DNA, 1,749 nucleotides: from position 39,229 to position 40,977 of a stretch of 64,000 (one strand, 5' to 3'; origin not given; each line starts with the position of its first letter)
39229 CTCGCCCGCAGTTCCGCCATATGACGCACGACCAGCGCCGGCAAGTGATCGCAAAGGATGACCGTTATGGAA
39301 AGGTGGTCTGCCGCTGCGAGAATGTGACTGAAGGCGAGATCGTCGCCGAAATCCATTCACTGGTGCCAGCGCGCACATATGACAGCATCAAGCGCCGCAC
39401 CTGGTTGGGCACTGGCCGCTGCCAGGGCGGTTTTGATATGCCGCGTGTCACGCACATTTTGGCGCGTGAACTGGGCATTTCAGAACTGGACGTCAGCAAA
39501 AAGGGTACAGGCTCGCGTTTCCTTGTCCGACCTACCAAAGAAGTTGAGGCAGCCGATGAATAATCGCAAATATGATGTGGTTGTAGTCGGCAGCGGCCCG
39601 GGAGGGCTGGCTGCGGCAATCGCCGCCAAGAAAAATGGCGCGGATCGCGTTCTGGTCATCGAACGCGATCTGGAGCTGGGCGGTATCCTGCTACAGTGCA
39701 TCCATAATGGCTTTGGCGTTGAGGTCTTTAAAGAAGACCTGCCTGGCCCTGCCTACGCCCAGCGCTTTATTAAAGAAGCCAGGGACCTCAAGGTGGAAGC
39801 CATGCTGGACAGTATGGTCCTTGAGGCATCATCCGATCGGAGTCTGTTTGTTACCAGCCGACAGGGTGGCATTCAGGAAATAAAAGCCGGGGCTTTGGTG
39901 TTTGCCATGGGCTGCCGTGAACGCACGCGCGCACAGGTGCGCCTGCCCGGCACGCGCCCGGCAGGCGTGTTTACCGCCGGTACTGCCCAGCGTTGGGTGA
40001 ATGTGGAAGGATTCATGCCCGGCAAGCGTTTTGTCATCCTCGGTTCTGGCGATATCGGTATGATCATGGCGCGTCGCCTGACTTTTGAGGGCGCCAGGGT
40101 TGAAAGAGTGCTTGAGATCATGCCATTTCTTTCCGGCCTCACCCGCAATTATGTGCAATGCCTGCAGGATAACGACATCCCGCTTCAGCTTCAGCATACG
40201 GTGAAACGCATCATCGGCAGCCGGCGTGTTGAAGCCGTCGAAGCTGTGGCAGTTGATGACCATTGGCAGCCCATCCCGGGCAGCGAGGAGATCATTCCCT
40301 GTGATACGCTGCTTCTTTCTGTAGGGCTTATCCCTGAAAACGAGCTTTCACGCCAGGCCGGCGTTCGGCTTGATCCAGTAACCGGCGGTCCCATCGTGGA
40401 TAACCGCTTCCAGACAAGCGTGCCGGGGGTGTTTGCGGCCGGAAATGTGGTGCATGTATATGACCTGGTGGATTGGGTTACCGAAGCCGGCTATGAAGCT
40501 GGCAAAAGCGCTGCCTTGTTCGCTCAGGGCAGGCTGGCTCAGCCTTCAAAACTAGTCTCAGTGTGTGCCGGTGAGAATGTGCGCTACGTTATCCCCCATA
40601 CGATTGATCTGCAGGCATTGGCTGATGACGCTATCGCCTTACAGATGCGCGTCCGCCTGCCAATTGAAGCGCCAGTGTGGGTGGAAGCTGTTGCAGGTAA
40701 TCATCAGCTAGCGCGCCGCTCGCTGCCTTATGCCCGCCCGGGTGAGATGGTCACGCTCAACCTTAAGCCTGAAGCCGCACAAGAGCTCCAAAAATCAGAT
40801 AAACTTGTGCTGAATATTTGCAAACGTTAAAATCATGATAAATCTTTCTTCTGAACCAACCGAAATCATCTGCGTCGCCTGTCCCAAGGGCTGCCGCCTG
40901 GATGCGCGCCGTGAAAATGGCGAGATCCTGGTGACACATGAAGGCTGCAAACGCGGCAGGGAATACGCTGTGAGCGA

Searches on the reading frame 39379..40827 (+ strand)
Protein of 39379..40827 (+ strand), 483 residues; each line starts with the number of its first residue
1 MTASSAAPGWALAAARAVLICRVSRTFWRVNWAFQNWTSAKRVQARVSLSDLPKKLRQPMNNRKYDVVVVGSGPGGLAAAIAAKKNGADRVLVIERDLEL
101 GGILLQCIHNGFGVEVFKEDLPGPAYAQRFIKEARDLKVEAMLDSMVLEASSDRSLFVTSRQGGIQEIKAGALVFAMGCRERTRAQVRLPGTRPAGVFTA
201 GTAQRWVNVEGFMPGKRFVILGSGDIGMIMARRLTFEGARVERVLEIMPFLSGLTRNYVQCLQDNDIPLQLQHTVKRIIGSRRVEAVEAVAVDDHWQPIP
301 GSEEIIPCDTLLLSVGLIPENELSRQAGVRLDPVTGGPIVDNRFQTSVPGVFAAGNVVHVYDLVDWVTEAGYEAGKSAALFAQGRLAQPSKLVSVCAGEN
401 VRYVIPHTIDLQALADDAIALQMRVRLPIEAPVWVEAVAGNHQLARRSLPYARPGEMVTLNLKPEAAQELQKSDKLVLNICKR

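Call 43: search_protein_families(library=pfam, proteins=[window:39379-40827:+], max_evalue=0.00001)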
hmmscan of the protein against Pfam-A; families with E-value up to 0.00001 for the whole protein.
window:39379-40827:+ (483 aa): 7 families
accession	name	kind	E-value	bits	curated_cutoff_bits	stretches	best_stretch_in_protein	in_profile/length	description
PF07992.20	Pyr_redox_2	-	2.3e-34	119.6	26.1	1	65-364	1-284/291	Pyridine nucleotide-disulphide oxidoreductase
PF12831.13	FAD_oxidored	-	4.6e-10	39.8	27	1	66-106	1-40/416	FAD dependent oxidoreductase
PF13738.12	Pyr_redox_3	-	1.3e-09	38.2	30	0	68-97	1-30/305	Pyridine nucleotide-disulphide oxidoreductase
PF00890.30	FAD_binding_2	-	2.9e-09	37.1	20.4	1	66-102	1-36/414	FAD binding domain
PF13450.12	NAD_binding_8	-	1.1e-08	35.6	21.9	1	69-103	1-34/68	NAD(P)-binding Rossmann-like domain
PF00070.33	Pyr_redox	-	1.4e-06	29.2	22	0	217-288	1-78/82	Pyridine nucleotide-disulphide oxidoreductase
PF03486.20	HI0933_like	-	1.7e-06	28.1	50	0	66-101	2-36/244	HI0933-like protein Rossmann domain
